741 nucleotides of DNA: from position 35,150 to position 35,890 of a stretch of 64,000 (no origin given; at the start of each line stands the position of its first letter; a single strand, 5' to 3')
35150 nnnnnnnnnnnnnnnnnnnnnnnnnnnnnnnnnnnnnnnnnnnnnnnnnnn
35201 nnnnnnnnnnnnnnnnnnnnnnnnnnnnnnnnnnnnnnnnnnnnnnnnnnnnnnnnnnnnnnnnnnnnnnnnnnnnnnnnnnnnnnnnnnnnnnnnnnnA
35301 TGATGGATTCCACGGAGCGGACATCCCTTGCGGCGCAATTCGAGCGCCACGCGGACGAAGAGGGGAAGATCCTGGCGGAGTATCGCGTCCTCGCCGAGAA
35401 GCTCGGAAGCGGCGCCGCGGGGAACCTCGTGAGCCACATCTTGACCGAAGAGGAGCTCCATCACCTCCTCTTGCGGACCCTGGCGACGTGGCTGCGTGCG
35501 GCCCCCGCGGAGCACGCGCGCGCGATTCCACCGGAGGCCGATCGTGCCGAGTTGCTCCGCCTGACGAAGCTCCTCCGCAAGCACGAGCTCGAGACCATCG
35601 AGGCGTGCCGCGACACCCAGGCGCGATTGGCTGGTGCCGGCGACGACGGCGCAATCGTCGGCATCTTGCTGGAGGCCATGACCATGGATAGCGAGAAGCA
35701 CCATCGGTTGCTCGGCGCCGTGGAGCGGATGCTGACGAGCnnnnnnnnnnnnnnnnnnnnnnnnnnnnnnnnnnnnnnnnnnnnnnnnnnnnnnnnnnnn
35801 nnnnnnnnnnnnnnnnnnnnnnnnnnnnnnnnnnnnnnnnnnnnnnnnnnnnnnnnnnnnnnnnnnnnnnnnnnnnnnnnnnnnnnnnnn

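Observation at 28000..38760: Same-strand array of six divergent CrtI/phytoene-desaturase-family flavoenzymes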

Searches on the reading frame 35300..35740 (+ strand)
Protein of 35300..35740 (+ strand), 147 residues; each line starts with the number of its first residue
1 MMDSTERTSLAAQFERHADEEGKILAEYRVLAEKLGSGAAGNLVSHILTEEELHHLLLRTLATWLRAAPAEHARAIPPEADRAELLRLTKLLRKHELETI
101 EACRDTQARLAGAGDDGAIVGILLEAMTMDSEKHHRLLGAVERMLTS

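Call 6: search_protein_families(library=pfam, proteins=[window:35300-35740:+], max_evalue=0.01)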
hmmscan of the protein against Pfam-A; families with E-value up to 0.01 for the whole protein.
window:35300-35740:+ (147 aa): 0 families

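Call 7: search_protein_families(library=ncbifam, proteins=[window:35300-35740:+], max_evalue=0.01)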
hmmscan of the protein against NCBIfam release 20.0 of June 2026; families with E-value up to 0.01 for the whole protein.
window:35300-35740:+ (147 aa): 0 families

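Call 39: find_homologous_proteins(query=window:35300-35740:+, max_evalue=0.001)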
Query window:35300-35740:+ (147 aa): 175 proteins with E <= 0.001 among 407 candidates; the best 120 are listed.
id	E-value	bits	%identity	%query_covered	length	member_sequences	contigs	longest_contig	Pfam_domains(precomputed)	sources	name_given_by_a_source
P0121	7.1e-85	300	100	99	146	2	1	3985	-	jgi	-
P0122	9.9e-73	260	86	99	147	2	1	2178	-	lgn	-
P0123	2.2e-70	253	86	99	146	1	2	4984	-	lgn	-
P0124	8.9e-70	251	88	96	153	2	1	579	-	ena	-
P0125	8.1e-69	248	85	100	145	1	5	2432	-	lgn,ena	-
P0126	9.3e-67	241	80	99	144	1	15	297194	-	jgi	jgi:hypothetical protein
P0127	4.5e-65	236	80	99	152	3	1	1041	-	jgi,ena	-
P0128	1.8e-63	230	78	97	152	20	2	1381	-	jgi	-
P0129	1.6e-61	224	77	97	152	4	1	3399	-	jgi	jgi:hypothetical protein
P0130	8.5e-57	209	72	96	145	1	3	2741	-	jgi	-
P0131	3.3e-56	207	70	97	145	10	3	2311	-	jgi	-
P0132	6.0e-56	206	71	95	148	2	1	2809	-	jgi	-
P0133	9.3e-56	205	68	99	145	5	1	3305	-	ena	-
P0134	1.2e-55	205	71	96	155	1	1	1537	-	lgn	-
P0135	1.2e-55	205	69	99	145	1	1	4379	-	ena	-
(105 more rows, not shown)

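Call 47: predict_structure(alignment_id=A2)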
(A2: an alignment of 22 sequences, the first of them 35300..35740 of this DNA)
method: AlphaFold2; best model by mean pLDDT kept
length: 147 residues; sequences in the alignment: 22
mean_pLDDT: 94.2   pTM: 0.83
mean pLDDT of the five models: 94.2, 94.0, 93.5, 92.9, 92.2
residues with pLDDT >= 90: 125; 70-90: 21; 50-70: 1; < 50: 0
segments of 3 or more residues with pLDDT < 50: none
pLDDT, mean of each block of 10 residues (from residue 1): 89 98 96 95 96 97 90 85 98 99 96 88 97 98 93
secondary structure, 60 per line:
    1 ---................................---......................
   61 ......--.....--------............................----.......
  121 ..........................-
elements in order: H4-35 H39-66 H69-73 H82-109 H114-146

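Call 52: fold_search(model_id=the predicted structure, library=pdb)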
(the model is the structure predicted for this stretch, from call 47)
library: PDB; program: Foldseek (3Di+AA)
matches with E <= 10: 188; with E <= 0.001: 0
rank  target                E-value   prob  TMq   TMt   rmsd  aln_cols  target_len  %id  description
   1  8qae_A                9.9e-02  0.99  0.45  0.34   7.2       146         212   16  X-ray crystal structure of a de novo designed single-chain antiparallel 6-helix alpha-helical barrel, sc-apCC-6-SLLA (released 2024-07-03)
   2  8a3k                  1.1e-01  0.99  0.39  0.45   8.1       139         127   13  X-ray crystal structure of a de novo designed single-chain antiparallel 4-helix coiled-coil bundle, sc-apCC-4 (released 2022-10-05)
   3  2ch7_A                3.3e-01  0.90  0.42  0.20  33.5       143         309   14  Crystal structure of the cytoplasmic domain of a bacterial chemoreceptor from Thermotoga maritima (released 2006-04-18)
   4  9a72_A                5.9e-01  0.91  0.42  0.22  26.8       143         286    7  Integrative model of YFMS-CHEW by crosslinking MS and deep learning (released 2024-09-18)
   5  1qu7_B                8.2e-01  0.92  0.42  0.28  20.5       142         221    7  FOUR HELICAL-BUNDLE STRUCTURE OF THE CYTOPLASMIC DOMAIN OF A SERINE CHEMOTAXIS RECEPTOR (released 2000-07-12)
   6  9a65_A                8.6e-01  0.80  0.44  0.12  33.7       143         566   12  Integrative model of YVAQ-MCPB by crosslinking MS and deep learning (released 2024-09-18)
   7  8qad                  9.1e-01  0.10  0.18  0.19  17.9       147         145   21  X-ray crystal structure of a de novo designed single-chain antiparallel 6-helix coiled-coil alpha-helical barrel, sc-apC (released 2024-07-03)
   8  4am2_A                1.0e+00  0.47  0.36  0.34  19.9       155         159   16  Bacterioferritin from Blastochloris viridis (released 2012-10-31)
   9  7stw_A                1.1e+00  0.35  0.34  0.29  20.0       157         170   13  Structure of DPSL (DNA Protection in Starved Cells - Like) from Pyrococcus furiosus (released 2021-12-01)
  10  2ch7_B                1.1e+00  0.69  0.42  0.21  30.0       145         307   11  Crystal structure of the cytoplasmic domain of a bacterial chemoreceptor from Thermotoga maritima (released 2006-04-18)
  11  6n63                  1.2e+00  0.51  0.38  0.40   9.0       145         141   14  Crystal structure of an Iron binding protein (released 2019-07-17)
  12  6zma_B                1.2e+00  0.30  0.33  0.26  21.0       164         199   18  Structure of the tRNA-Monooxygenase enzyme MiaE frozen under 140 bar of krypton using the soak and freeze methodology (released 2020-09-02)
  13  2itb_A                1.2e+00  0.28  0.32  0.25  21.0       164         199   18  CRYSTAL STRUCTURE OF A PUTATIVE TRNA-(MS(2)IO(6)A)-HYDROXYLASE (PP_2188) FROM PSEUDOMONAS PUTIDA KT2440 AT 2.05 A RESO (released 2006-11-07)
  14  8sqp                  1.3e+00  0.51  0.39  0.36  20.1       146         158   18  Crystal Structure of Bacterioferritin (Bfr) from Brucella abortus (Apo, F16L mutant) (released 2023-05-17)
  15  3g67_B                1.3e+00  0.63  0.43  0.30  33.5       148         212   13  Crystal Structure of a Soluble Chemoreceptor from Thermotoga maritima (released 2009-07-28)
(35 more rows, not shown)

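Call 67: search_solved_structures(query=A2, max_evalue=10)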
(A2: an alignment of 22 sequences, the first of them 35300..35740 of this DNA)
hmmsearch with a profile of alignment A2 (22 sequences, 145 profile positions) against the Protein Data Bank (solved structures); distinct sequences matched with E-value up to 10: 2.
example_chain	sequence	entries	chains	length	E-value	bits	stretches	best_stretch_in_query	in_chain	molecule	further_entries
2hz8_A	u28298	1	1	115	0.18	14.8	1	79-139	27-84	De novo designed diiron protein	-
7jil_G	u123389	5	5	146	0.64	12.9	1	5-37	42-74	50S ribosomal protein L9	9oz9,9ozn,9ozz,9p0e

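Call 72: search_protein_families(library=pfam, proteins=[window:35300-35740:+], max_evalue=10)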
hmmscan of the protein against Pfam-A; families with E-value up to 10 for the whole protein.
window:35300-35740:+ (147 aa): 1 family
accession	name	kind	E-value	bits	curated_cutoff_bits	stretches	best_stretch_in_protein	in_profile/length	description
PF10400.15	Vir_act_alpha_C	-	0.011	16.8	22.4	1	2-60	12-58/78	Virulence activator alpha C-term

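Call 73: search_protein_representatives(alignment_id=A2)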
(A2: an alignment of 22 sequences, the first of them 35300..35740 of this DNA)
Query: 22 sequences, 145 profile positions. Proteins with E-value up to 0.001 (for the whole library): 381; up to 1e-10: 88; up to 1e-30: 9. The best 150 are listed.
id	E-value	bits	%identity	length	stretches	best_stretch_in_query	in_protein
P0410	3.1e-50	185.9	-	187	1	8-144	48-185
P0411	1.0e-47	177.7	-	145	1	1-144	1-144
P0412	7.0e-42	158.8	-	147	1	1-144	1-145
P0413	1.4e-40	154.6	-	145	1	1-142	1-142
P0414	1.0e-39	151.8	-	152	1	3-144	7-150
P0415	4.6e-36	139.9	-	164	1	4-144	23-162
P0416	2.2e-35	137.7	-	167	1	1-143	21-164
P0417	5.4e-35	136.5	-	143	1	1-143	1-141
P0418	9.8e-32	125.9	-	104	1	3-87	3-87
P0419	9.1e-30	119.5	-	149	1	2-144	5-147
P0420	2.3e-28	115.0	-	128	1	24-142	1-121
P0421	3.8e-26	107.8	-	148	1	1-144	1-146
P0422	2.9e-23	98.4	-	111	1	6-69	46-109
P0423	3.6e-23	98.1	-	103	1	3-79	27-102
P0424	1.8e-22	95.8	-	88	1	65-137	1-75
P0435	2.2e-16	76.1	-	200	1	7-144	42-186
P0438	5.9e-16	74.7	-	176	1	5-144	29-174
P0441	2.2e-14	69.7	-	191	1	9-143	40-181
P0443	9.3e-14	67.6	-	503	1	7-143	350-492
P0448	2.3e-13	66.4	-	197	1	6-144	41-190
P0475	1.6e-11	60.4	-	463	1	15-137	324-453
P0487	4.6e-11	58.9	-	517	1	8-143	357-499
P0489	5.0e-11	58.8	-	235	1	4-144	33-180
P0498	1.1e-10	57.6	-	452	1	14-143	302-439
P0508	2.8e-10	56.3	-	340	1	7-138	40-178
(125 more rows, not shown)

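Call 74: search_protein_families(library=pfam, proteins=[P0435, P0438, P0441, P0443, P0475, P0487, P0498, P0508, P0448, P0489], max_evalue=0.01)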
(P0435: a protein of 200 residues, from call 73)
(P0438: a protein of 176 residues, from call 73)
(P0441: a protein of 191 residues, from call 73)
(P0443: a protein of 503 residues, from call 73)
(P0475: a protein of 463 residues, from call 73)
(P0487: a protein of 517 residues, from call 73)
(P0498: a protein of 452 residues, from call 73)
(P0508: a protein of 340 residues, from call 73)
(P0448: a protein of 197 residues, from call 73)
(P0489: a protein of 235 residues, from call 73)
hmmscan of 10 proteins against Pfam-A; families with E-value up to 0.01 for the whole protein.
P0435 (200 aa): 1 family
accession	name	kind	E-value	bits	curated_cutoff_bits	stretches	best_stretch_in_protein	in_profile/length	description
PF02915.23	Rubrerythrin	-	0.0011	19.8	22.8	0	44-96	84-136/137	Rubrerythrin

P0438 (176 aa): 1 family
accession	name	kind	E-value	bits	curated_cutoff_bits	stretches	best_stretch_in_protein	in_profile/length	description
PF02915.23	Rubrerythrin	-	0.00032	21.5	22.8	0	41-101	9-67/137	Rubrerythrin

P0441 (191 aa): 2 families
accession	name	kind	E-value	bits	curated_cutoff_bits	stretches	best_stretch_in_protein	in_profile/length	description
PF02915.23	Rubrerythrin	-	6.8e-05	23.7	22.8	1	49-150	7-112/137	Rubrerythrin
PF12067.13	Sox17_18_mid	-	0.009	16.4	25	0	25-42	14-29/50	Sox 17/18 central domain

P0443 (503 aa): 3 families
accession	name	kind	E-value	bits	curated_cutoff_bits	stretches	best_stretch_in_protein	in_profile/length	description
PF00582.32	Usp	-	4.2e-49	167.2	24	2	149-291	3-141/141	Universal stress protein family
PF08445.16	FR47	-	5.2e-06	26.8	22.1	0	247-293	18-64/86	FR47-like protein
PF02915.23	Rubrerythrin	-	0.00031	21.6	22.8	0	359-485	5-133/137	Rubrerythrin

P0475 (463 aa): 3 families
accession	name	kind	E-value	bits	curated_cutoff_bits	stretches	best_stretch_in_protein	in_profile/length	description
PF00582.32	Usp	-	1.2e-46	159.2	24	2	1-137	1-141/141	Universal stress protein family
PF00210.30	Ferritin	-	0.0011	19.3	24.5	0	320-370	82-135/142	Ferritin-like domain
PF02915.23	Rubrerythrin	-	0.0018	19.1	22.8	0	311-368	80-134/137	Rubrerythrin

P0487 (517 aa): 3 families
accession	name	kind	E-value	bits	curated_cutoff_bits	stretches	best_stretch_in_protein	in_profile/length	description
PF00582.32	Usp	-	3.3e-43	148.1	24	2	2-130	4-141/141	Universal stress protein family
PF00210.30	Ferritin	-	0.0003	21.2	24.5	0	438-500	78-140/142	Ferritin-like domain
PF02915.23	Rubrerythrin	-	0.005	17.7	22.8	0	363-410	89-136/137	Rubrerythrin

P0498 (452 aa): 2 families
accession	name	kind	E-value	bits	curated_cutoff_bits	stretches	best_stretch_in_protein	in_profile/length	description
PF00582.32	Usp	-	4.8e-36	124.8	24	2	151-291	3-141/141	Universal stress protein family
PF02915.23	Rubrerythrin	-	0.0001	23.1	22.8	1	301-366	2-69/137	Rubrerythrin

P0508 (340 aa): 3 families
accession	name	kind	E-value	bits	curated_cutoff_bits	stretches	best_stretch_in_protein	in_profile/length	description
PF01814.28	Hemerythrin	-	8.8e-14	52.5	25.3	1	190-307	3-126/127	Hemerythrin HHE cation binding domain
PF02915.23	Rubrerythrin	-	2.6e-05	25.1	22.8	2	31-94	73-136/137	Rubrerythrin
PF22277.2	EncFtn-like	-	0.0072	16.5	27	1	44-91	17-63/85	EncFtn-like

P0448 (197 aa): 2 families
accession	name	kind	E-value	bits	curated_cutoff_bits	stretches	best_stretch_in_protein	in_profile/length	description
PF02915.23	Rubrerythrin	-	0.00042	21.1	22.8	0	46-96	86-136/137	Rubrerythrin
PF00210.30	Ferritin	-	0.0071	16.7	24.5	0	54-95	90-134/142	Ferritin-like domain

P0489 (235 aa): 0 families
